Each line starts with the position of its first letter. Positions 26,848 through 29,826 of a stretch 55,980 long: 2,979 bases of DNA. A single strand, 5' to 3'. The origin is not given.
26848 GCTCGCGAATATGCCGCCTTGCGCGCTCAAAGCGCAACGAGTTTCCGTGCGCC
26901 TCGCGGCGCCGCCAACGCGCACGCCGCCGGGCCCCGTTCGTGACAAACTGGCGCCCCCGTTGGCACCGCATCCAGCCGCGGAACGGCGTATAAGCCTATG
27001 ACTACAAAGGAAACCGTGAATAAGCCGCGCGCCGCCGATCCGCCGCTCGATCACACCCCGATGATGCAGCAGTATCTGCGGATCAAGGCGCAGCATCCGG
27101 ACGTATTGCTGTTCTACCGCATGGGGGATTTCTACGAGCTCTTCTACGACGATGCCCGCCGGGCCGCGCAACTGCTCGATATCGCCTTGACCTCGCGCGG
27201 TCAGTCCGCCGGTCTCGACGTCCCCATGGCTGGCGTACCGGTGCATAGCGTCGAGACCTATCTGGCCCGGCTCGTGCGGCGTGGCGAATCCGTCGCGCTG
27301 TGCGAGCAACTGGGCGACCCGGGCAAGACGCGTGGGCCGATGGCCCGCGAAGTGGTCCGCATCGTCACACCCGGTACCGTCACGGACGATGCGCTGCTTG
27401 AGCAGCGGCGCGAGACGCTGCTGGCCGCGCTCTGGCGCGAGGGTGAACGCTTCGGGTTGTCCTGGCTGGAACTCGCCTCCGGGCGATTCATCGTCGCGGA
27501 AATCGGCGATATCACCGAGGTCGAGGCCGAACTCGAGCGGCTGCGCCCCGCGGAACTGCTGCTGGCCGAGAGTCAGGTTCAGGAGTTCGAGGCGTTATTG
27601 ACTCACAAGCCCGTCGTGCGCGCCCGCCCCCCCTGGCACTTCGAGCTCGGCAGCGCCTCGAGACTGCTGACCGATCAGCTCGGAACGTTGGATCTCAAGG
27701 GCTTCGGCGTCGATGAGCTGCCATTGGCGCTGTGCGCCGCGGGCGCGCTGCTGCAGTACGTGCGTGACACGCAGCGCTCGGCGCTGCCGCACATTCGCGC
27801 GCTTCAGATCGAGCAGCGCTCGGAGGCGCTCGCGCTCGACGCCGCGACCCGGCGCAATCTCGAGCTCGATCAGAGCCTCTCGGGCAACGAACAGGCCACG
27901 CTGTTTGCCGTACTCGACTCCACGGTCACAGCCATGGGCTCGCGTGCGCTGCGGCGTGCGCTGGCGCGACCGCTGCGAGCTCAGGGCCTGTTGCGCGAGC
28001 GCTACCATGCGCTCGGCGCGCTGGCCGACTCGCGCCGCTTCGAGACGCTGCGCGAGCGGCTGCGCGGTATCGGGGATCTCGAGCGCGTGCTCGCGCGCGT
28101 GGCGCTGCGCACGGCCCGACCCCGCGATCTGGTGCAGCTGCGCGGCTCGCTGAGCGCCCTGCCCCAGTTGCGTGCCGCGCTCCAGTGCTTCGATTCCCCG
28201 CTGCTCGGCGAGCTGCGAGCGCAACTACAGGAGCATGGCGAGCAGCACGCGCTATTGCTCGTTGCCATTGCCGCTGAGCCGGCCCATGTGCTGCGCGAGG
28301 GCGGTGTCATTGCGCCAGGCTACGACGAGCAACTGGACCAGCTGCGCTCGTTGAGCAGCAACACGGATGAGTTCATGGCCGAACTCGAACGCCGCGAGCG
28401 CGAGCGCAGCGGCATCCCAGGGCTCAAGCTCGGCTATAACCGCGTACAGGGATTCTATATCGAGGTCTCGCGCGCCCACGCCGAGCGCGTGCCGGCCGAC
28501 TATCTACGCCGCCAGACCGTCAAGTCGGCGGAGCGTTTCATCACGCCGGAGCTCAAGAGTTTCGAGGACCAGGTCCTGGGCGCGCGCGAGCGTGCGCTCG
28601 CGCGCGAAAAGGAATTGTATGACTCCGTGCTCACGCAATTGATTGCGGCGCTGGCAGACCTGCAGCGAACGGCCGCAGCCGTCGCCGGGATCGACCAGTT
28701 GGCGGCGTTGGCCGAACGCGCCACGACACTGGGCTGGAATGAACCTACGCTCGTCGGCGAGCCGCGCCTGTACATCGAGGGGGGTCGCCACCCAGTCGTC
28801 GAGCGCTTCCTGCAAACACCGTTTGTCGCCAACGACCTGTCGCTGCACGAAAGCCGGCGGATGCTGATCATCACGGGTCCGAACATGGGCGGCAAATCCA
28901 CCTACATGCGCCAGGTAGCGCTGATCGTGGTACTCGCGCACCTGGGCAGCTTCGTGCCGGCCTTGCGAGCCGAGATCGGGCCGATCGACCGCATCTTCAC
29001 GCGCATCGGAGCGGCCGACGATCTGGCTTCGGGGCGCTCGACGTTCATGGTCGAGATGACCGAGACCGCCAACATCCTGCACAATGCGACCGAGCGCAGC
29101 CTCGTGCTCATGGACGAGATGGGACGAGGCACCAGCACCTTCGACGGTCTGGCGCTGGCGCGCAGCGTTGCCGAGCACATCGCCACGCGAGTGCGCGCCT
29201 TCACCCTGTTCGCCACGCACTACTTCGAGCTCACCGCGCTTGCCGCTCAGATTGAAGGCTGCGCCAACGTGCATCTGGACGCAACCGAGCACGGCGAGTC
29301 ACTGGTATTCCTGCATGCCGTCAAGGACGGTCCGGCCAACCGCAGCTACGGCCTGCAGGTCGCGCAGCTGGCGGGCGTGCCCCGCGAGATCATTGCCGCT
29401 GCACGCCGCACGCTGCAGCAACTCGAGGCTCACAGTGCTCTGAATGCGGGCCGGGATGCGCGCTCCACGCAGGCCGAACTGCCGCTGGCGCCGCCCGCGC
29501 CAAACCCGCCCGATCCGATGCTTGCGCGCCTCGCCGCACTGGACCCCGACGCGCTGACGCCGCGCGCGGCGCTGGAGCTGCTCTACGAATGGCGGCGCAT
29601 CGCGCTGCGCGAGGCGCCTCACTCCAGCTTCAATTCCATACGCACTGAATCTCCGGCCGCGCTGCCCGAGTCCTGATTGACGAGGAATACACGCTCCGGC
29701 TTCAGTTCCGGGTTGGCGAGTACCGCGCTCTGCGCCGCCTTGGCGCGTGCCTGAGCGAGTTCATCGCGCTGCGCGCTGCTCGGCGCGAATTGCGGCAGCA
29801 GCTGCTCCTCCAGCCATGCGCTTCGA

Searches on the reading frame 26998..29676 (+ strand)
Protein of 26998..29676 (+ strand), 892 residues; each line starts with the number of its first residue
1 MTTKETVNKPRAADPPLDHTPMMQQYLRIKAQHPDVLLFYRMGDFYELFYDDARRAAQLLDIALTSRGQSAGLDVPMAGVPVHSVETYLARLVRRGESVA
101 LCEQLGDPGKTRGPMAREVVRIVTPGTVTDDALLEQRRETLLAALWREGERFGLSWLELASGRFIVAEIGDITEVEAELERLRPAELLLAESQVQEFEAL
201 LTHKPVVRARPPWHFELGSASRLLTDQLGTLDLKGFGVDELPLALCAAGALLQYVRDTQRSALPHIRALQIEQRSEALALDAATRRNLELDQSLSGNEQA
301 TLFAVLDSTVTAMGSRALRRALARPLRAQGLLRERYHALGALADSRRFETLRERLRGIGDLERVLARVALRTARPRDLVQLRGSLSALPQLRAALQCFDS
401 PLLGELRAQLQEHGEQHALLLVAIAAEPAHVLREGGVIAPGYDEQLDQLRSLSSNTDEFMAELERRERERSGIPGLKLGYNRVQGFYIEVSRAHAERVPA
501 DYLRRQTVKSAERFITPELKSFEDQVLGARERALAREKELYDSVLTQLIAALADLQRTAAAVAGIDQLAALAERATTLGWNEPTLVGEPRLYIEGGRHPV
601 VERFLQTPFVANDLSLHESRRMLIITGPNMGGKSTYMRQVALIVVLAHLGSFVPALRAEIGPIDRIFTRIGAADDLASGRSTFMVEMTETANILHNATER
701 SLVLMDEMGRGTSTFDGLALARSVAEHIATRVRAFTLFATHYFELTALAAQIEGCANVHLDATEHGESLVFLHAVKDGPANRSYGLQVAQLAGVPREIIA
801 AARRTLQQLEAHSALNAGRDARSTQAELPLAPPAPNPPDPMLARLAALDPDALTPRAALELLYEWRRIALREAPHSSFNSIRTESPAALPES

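Call 33: search_protein_families(library=pfam, proteins=[window:26998-29676:+], max_evalue=0.0001)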
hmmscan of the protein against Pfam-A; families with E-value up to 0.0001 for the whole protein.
window:26998-29676:+ (892 aa): 5 families
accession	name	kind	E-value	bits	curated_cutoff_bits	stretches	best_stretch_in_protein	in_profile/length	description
PF00488.27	MutS_V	-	4.9e-86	288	30.2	1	623-810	1-188/188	MutS domain V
PF01624.25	MutS_I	-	1.1e-41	142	20.6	1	20-131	1-112/113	MutS domain I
PF05192.23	MutS_III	-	1.5e-41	143.4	34.1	1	283-572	1-194/194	MutS domain III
PF05188.22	MutS_II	-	1.6e-33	116.4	25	1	141-267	2-133/133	MutS domain II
PF05190.23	MutS_IV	-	8.2e-29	100.2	22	1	441-532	1-92/92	MutS family domain IV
